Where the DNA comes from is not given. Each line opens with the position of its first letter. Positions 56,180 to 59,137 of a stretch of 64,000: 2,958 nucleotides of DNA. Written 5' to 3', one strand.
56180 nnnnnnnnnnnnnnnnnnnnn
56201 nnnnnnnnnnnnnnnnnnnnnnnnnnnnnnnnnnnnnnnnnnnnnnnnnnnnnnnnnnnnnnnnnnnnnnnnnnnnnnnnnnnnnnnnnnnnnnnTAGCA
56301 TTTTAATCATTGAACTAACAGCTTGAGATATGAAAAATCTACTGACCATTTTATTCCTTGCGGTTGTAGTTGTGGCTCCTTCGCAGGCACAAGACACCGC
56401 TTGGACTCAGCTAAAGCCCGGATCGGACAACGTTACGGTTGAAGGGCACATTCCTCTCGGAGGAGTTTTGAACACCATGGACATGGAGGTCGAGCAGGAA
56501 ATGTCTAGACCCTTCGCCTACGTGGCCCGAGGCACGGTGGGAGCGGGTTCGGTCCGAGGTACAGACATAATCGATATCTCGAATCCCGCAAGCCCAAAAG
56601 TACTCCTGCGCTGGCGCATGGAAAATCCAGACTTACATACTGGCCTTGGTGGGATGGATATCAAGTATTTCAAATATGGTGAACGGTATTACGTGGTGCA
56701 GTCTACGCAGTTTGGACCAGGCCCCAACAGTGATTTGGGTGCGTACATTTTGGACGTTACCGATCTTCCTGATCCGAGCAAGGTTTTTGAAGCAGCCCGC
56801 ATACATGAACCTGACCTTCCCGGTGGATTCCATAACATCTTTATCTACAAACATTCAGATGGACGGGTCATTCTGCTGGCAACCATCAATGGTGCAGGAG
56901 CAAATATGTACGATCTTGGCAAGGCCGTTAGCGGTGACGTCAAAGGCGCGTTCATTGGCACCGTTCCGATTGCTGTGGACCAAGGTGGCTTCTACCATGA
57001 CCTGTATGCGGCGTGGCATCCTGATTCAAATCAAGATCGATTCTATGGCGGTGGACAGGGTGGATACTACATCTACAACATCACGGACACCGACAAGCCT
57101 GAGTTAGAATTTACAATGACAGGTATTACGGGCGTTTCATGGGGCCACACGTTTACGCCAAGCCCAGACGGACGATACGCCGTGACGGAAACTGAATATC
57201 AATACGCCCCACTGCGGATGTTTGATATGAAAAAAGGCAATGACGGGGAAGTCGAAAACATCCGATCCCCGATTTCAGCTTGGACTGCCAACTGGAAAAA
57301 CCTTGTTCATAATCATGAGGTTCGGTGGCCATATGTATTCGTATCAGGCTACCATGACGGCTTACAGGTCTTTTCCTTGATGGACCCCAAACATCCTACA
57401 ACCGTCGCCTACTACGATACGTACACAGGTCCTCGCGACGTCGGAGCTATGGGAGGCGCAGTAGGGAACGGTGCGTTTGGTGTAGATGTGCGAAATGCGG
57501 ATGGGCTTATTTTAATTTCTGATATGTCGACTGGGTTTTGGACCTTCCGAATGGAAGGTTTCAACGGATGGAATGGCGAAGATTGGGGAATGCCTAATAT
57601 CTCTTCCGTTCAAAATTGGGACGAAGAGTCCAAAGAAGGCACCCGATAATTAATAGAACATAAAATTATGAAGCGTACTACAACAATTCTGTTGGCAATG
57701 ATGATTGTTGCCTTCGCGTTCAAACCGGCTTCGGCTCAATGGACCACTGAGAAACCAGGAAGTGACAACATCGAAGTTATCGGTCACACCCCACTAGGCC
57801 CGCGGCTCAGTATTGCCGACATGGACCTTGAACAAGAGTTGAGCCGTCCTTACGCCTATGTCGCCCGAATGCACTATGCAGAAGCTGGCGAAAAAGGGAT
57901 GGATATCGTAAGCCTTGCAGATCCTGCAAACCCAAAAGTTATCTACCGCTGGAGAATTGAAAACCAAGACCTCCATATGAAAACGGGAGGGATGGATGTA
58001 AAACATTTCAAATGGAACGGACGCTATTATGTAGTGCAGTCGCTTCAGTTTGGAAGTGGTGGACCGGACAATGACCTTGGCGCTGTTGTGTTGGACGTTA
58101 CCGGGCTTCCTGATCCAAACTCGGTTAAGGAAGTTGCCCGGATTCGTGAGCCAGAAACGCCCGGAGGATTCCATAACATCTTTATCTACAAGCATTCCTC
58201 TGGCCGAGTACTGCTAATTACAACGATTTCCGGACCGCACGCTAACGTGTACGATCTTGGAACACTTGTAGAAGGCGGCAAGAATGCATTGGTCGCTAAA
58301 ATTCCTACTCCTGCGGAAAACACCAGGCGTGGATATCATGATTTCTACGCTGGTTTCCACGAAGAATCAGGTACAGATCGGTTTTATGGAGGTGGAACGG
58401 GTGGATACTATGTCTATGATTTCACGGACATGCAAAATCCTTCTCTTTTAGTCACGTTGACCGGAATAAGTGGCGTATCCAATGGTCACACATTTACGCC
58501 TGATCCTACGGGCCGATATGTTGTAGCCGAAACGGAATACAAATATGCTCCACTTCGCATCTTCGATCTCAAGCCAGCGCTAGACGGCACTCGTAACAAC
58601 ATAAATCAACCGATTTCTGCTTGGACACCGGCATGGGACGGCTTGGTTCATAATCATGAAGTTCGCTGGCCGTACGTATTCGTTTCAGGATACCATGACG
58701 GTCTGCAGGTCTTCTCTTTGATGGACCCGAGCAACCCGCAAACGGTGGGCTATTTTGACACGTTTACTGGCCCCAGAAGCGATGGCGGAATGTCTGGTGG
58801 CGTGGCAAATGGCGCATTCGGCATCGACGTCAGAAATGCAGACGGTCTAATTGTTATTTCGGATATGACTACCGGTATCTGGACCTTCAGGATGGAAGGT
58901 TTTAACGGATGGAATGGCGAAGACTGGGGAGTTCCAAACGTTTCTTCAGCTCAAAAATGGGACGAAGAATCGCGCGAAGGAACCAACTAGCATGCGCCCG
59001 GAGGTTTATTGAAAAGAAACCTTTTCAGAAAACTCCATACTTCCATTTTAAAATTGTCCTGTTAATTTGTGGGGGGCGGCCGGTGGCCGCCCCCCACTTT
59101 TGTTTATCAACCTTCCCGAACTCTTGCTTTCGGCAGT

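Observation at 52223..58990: Five tandem paralogs of a secreted, His-rich LVIVD-repeat beta-propeller protein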

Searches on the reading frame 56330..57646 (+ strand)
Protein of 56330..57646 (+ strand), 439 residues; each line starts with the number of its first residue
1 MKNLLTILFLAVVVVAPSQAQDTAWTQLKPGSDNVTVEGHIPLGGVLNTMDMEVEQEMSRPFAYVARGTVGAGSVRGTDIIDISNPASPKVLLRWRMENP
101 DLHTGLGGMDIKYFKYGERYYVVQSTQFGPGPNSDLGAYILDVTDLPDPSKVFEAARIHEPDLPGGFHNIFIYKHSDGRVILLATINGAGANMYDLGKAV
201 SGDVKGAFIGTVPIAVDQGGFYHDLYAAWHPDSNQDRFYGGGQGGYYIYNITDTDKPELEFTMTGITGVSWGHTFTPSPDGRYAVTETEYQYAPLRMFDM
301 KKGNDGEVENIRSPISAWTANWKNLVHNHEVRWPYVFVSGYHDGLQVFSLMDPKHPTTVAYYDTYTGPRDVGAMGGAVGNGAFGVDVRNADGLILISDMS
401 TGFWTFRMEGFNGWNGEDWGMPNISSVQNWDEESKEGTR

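Call 3: search_protein_families(library=pfam, proteins=[window:56330-57646:+], max_evalue=1)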
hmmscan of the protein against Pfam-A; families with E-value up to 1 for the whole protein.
window:56330-57646:+ (439 aa): 1 family
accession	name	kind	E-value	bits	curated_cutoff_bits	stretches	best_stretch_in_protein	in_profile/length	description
PF08309.17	LVIVD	-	0.26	11.1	20.2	1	77-91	22-36/42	LVIVD repeat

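Call 4: search_protein_families(library=ncbifam, proteins=[window:56330-57646:+], max_evalue=1)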
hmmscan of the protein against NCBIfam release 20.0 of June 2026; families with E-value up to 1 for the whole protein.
window:56330-57646:+ (439 aa): 1 family
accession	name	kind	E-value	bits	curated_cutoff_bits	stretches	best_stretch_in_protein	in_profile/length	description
TIGR04312.1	choice_anch_B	subfamily_domain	8.6e-13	48.3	100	1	73-407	50-363/364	choice-of-anchor B family protein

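Call 7: find_homologous_proteins(query=window:56330-57646:+, max_evalue=0.001)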
Query window:56330-57646:+ (439 aa): 2631 proteins with E <= 0.001 among 8000 candidates; the best 120 are listed.
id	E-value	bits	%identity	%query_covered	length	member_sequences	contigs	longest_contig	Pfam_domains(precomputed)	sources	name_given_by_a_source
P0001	4.9e-277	937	91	97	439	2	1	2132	-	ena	-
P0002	1.1e-275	933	89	100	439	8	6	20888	-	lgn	-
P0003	1.3e-275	932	89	100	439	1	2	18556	-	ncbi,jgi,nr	ncbi:hypothetical protein HQ496_11200 [bacterium]|nr:hypothetical protein [bacterium]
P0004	5.2e-275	930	89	100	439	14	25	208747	-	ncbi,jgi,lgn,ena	jgi:hypothetical protein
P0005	5.5e-259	877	84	100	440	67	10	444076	-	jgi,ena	-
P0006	1.5e-244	830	80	100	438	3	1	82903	-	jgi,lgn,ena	-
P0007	6.4e-240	815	79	99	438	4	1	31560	-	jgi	-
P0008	1.1e-239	814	78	98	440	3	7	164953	-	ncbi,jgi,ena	-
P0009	4.0e-239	812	76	100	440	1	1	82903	-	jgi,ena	-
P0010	1.0e-238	811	80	100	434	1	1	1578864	-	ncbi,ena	-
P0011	7.7e-236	801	78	100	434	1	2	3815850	-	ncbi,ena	-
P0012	1.5e-231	787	74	99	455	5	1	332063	-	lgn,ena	-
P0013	6.2e-228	775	76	96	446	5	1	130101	-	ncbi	ncbi:MAG: hypothetical protein RIE53_07390 [Rhodothermales bacterium]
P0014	9.1e-226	768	73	99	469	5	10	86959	-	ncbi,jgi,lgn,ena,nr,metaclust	ncbi:MAG: hypothetical protein COV99_11565 [Bacteroidetes bacterium CG12_big_fil_rev_8_21_14_0_65_60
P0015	5.1e-225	765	75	98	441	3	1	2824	-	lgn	-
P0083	2.5e-192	658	66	95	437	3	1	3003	PF08309.18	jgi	jgi:hypothetical protein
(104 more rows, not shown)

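Call 23: find_related_loci(query=A2, collection=genome_contigs, flank=10000)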
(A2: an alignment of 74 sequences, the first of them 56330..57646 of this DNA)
Query A2 (439 aa) in genome_contigs; peptide patterns used: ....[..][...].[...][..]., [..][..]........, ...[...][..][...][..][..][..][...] (x = any residue, [..] = any of these).
600 stretches matched a pattern (row limit reached: there are more); 546 encode a relative of the query (tblastn E <= 1e-3); the best 80 are kept; 79 distinct loci.
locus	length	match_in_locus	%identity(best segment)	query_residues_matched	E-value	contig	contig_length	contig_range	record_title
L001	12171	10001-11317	92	1-439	0e+0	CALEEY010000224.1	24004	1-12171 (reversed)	MAG TPA_asm: uncultured Bacteroidetes bacterium isolate ERR2206758_bin.61_CONCOCT_v1.1_MAG genome assembly, contig: ERZ8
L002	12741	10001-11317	92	1-439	0e+0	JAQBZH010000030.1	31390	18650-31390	MAG: Bacteroidetes bacterium isolate casp150-mb.57 NODE_3836_length_31390_cov_0.207919, whole genome shotgun sequence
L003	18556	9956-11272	89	1-439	0e+0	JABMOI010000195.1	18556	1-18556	MAG: bacterium isolate bin.449 k141_5303968, whole genome shotgun sequence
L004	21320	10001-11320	82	1-439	0e+0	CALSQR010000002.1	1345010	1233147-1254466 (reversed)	MAG: uncultured bacterium isolate AJ_MB375_1 genome assembly, contig: contig_24206_partial_20981_1365991_AJ_MB375, whole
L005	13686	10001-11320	84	1-439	0e+0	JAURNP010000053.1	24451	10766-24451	MAG: Rhodothermales bacterium isolate SFB_Poly_Co_101 k141_1270210, whole genome shotgun sequence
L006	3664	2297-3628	82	1-439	0e+0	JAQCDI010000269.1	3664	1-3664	MAG: Bacteroidetes bacterium isolate casp15-mb.73 NODE_30522_length_3664_cov_0.071809, whole genome shotgun sequence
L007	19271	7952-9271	85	1-439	0e+0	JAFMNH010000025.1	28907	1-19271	MAG: Rhodothermales bacterium isolate DEBay_Sum29NL08_33 NODE_996_length_28907_cov_5.71295, whole genome shotgun sequenc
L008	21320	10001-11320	83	1-439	0e+0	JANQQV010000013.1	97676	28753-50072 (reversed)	MAG: Rhodothermales bacterium isolate IP29b_bin.39 k99_2803260, whole genome shotgun sequence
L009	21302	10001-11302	80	1-439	0e+0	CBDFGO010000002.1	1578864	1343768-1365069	MAG: Rhodothermales bacterium isolate 28387fc5-9e00-4dd0-aba9-54588f9ed8d6 genome assembly, contig: contig_2, whole geno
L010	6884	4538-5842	75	1-432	0e+0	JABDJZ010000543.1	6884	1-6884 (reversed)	MAG: Rhodothermales bacterium isolate SS_bin_36 k127_2967606, whole genome shotgun sequence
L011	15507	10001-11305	73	1-432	0e+0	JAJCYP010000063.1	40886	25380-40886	MAG: Bacteroidota bacterium isolate OFTM201 OFTM201_62, whole genome shotgun sequence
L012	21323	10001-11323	73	4-439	0e+0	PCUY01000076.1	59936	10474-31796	MAG: Bacteroidetes bacterium CG12_big_fil_rev_8_21_14_0_65_60_17 CG12_8_21_14_0.65_scaffold_185_c, whole genome shotgun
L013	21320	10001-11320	73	5-439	0e+0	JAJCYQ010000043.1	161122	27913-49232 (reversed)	MAG: Bacteroidota bacterium isolate OFTM130 OFTM130_42, whole genome shotgun sequence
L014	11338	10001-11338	69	1-438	0e+0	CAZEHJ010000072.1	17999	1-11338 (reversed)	MAG TPA_asm: uncultured Rhodothermales bacterium isolate binchicken_co46_725 genome assembly, contig: NODE_5746_length_1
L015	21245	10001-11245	72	21-431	0e+0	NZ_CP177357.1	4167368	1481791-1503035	Rubrivirga sp. IMCC45206 chromosome, complete genome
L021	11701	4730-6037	67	5-438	0e+0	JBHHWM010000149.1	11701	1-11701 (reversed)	MAG: Rhodothermales bacterium isolate S.2_sp2_bin.19 NODE_748_length_11701_cov_12.708312, whole genome shotgun sequence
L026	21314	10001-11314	65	5-432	9e-179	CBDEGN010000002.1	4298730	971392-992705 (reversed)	MAG: Longimicrobiales bacterium isolate 80fc88f1-1ec1-4d60-8a5e-1a92744ba94c genome assembly, contig: contig_2, whole ge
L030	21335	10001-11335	64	1-436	6e-178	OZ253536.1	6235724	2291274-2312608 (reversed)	MAG: Terriglobia bacterium isolate 570eb75b-1a66-44b7-9e00-175d82520f17 genome assembly, chromosome: 1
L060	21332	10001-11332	63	1-436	2e-173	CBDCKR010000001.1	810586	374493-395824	MAG: Longimicrobiales bacterium isolate af6c6d4b-e256-4c31-a591-4ccaaeaa1e4e genome assembly, contig: contig_1, whole ge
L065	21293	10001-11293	62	1-430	4e-173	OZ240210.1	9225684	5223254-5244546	MAG: Candidatus Marinacidobacterales bacterium isolate 0d31ad60-220b-4e30-b965-f5e03541a285 genome assembly, chromosome:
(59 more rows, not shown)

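Call 26: predict_structure(alignment_id=A2)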
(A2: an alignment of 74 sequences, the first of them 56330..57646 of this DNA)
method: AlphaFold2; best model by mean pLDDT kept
length: 439 residues; sequences in the alignment: 74
mean_pLDDT: 92.3   pTM: 0.89
mean pLDDT of the five models: 92.3, 92.3, 92.1, 91.4, 90.7
residues with pLDDT >= 90: 350; 70-90: 64; 50-70: 20; < 50: 5
segments of 3 or more residues with pLDDT < 50: 436-439
pLDDT, mean of each block of 10 residues (from residue 1): 72 61 65 97 94 97 96 91 98 96 95 98 97 97 98 98 96 96 96 98 98 89 96 94 97 98 96 94 95 96 97 96 90 96 96 97 91 86 97 97 98 89 86 53
secondary structure, 60 per line:
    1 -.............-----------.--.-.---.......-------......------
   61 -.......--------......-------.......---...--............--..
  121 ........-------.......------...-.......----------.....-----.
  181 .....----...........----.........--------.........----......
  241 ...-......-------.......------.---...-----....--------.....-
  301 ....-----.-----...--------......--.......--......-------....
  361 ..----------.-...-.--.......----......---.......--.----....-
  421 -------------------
elements in order: H2-14 E35-41 E49-54 E62-68 E77-82 E90-96 E105-116 E119-128 E136-142 E153-159 E170-174 E180-185 E190-195 H196-200 E208-213 E222-230 E235-243 E245-250 E258-264 E275-277 E283-286 E295-299 H301-304 E316-318 E327-332 E335-341 E344-349 E357-362 E382-388 E393-398 E402-408 H416-419

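Call 36: fold_search(model_id=the predicted structure, library=pdb)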
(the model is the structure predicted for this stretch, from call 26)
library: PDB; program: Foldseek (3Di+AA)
matches with E <= 10: 1561; with E <= 0.001: 1099
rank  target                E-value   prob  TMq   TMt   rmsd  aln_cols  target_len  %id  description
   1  5hrm_B                3.5e-11  1.00  0.62  0.55   5.3       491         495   15  Crystal structure of phosphotriesterase from Sphingobium sp. TCM1 (released 2016-07-13)
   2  7d4i_B8               6.7e-11  1.00  0.59  0.56   5.3       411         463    9  Cryo-EM structure of 90S small ribosomal precursors complex with the DEAH-box RNA helicase Dhr1 (State F) (released 2021-10-06)
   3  5hrm_A                7.4e-11  1.00  0.62  0.55   5.6       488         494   14  Crystal structure of phosphotriesterase from Sphingobium sp. TCM1 (released 2016-07-13)
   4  6zqa_UR               8.2e-11  1.00  0.59  0.54   6.3       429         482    9  Cryo-EM structure of the 90S pre-ribosome from Saccharomyces cerevisiae, state A (Poly-Ala) (released 2020-09-23)
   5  5wlc_LS               2.8e-10  1.00  0.59  0.55   6.0       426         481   10  The complete structure of the small subunit processome (released 2017-09-27)
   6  9n6v_LS               3.6e-10  1.00  0.57  0.53   7.2       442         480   10  SSU processome maturation and disassembly, State A (released 2025-11-05)
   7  9n74_LS               5.1e-10  1.00  0.58  0.55   5.4       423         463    9  SSU processome maturation and disassembly, State H (released 2025-10-29)
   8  9n77_LS               6.8e-10  1.00  0.57  0.58   5.6       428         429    8  SSU processome maturation and disassembly, State K (released 2025-11-05)
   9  9n78_LS               7.9e-10  1.00  0.59  0.70   5.3       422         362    8  SSU processome maturation and disassembly, State L (released 2025-11-05)
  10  9n73_LS               7.9e-10  1.00  0.57  0.56   5.5       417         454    9  SSU processome maturation and disassembly, State G (released 2025-10-29)
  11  5ndg_sR               8.3e-10  1.00  0.58  0.78   4.2       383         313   10  Crystal structure of geneticin (G418) bound to the yeast 80S ribosome (released 2017-12-13)
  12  9g33_UR               9.1e-10  1.00  0.57  0.53   7.3       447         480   10  Stalled 90S - Utp23-Krr1-deltaC3 (released 2025-06-18)
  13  7mq8_LS               1.7e-09  1.00  0.54  0.53  11.4       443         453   11  Cryo-EM structure of the human SSU processome, state pre-A1 (released 2021-09-22)
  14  6ke6_B8               2.1e-09  1.00  0.57  0.53   7.2       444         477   10  3.4 angstrom cryo-EM structure of yeast 90S small subunit preribosome (released 2020-08-05)
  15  6fyx_g                3.6e-09  1.00  0.56  0.74   4.7       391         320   10  Structure of a partial yeast 48S preinitiation complex with eIF5 N-terminal domain (model C1) (released 2018-12-05)
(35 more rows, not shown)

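Call 56: search_protein_families(library=pfam, alignment_id=A2, max_evalue=0.01)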
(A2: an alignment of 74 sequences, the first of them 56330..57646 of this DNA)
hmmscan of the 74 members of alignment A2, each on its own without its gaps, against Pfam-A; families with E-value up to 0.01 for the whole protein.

A. member 1, window:56330-57646:+ (439 aa): 0 families

B. families by the number of members that match (of 74 scanned): 4 families
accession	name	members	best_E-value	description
PF08309.17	LVIVD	14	1.3e-09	LVIVD repeat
PF03736.22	EPTP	3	0.00013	EPTP domain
PF25612.1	DUF7940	1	0.0025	Family of unknown function (DUF7940)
PF22740.1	PapZ_C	1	0.007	RapZ C-terminal domain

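Call 60: search_protein_families(library=pfam, proteins=[L030:8844-9935:-, L030:7432-8760:-, L030:13900-15312:+, L026:8148-9773:+, L026:13698-14522:+, L065:9053-9940:+, L065:13684-14451:-, L060:2907-5291:+, L060:18694-19725:+, L021:8654-9715:+], max_evalue=0.0001)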
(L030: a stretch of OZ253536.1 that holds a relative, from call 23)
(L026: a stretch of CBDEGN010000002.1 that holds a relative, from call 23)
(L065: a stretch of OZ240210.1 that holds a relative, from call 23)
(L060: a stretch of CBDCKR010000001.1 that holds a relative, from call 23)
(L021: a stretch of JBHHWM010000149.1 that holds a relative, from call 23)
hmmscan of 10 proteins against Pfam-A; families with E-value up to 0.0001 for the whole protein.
L030:8844-9935:- (364 aa): 1 family
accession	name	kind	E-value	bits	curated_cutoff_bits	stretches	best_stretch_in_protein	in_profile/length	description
PF22541.2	DUF7005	-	4.7e-130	434.1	27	1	16-362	2-359/361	Family of unknown function (DUF7005)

L030:7432-8760:- (443 aa): 3 families
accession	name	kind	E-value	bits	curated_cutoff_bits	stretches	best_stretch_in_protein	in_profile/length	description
PF01609.27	DDE_Tnp_1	-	3.6e-19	69.7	23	1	276-433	29-200/200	Transposase DDE domain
PF05598.16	DUF772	-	1.3e-14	54.4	23.1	1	55-124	1-74/74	Transposase domain (DUF772)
PF13751.12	DDE_Tnp_1_6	-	1.3e-11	45.3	25.1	1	373-436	61-124/125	Transposase DDE domain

L030:13900-15312:+ (471 aa): 2 families
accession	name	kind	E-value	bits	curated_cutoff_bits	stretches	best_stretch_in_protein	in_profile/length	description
PF13701.12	DDE_Tnp_1_4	-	6.2e-157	522.7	34.7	1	13-468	2-434/435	Transposase DDE domain group 1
PF01609.27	DDE_Tnp_1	-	2.4e-17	63.8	23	1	171-403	4-200/200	Transposase DDE domain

L026:8148-9773:+ (542 aa): 2 families
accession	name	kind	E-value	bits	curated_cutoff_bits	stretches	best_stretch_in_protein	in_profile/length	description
PF09423.15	PhoD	-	2.7e-116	388.9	27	1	179-511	1-343/343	PhoD-like phosphatase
PF16655.11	PhoD_N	-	1e-32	112.9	30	1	72-166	2-90/90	PhoD-like phosphatase, N-terminal domain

L026:13698-14522:+ (275 aa): 1 family
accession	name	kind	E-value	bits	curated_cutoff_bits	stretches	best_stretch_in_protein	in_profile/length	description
PF01197.23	Ribosomal_L31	-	1.6e-28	99.2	27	1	182-260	1-65/65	Ribosomal protein L31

L065:9053-9940:+ (296 aa): 0 families

L065:13684-14451:- (256 aa): 0 families

L060:2907-5291:+ (795 aa): 0 families

L060:18694-19725:+ (344 aa): 1 family
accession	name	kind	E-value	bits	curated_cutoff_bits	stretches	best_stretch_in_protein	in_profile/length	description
PF08240.17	ADH_N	-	8.9e-31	106.7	23.5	1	39-150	1-104/104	Alcohol dehydrogenase GroES-like domain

L021:8654-9715:+ (354 aa): 4 families
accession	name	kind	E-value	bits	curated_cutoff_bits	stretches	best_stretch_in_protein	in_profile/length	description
PF18911.6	PKD_4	-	1.8e-33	114.9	27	2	165-235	10-83/85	PKD domain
PF00801.26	PKD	-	1.1e-29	102.7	23.5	2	171-235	13-80/80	PKD domain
PF00691.25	OmpA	-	1.4e-12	48.2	27.2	1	253-343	1-95/98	OmpA family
PF18981.6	InlK_D3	-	5.2e-10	39.7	25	0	208-236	46-74/75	Internalin K domain (D3/D4)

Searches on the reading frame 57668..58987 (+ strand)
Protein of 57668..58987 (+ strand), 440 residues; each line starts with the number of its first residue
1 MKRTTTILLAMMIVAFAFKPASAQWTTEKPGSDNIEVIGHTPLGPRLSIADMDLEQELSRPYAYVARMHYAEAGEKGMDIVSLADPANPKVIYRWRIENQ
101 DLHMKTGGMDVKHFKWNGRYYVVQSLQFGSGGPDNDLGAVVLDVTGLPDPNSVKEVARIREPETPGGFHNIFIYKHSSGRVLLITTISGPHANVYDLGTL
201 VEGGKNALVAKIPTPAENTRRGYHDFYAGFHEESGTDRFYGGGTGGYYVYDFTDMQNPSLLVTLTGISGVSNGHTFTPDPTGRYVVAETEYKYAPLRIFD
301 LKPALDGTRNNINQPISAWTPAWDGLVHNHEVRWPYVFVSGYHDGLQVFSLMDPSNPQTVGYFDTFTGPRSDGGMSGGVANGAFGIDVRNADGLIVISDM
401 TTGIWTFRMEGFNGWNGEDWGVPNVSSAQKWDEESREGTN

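Call 3: search_protein_families(library=pfam, proteins=[window:57668-58987:+], max_evalue=1)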
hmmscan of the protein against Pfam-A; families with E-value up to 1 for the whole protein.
window:57668-58987:+ (440 aa): 2 families
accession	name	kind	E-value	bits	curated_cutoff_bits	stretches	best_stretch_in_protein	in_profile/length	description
PF13605.11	DUF4141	-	0.083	12.7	30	1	7-31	2-26/53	Domain of unknown function (DUF4141)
PF03736.22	EPTP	-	0.47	11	21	1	99-123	5-28/42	EPTP domain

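Call 4: search_protein_families(library=ncbifam, proteins=[window:57668-58987:+], max_evalue=1)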
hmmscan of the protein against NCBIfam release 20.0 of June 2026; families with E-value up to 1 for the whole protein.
window:57668-58987:+ (440 aa): 2 families
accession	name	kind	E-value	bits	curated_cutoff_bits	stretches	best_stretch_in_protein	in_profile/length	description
TIGR04312.1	choice_anch_B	subfamily_domain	3e-13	49.8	100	1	75-408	52-363/364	choice-of-anchor B family protein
TIGR03500.1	FliO_TIGR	equivalog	0.15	12.1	55.25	1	7-49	4-45/70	flagellar biosynthetic protein FliO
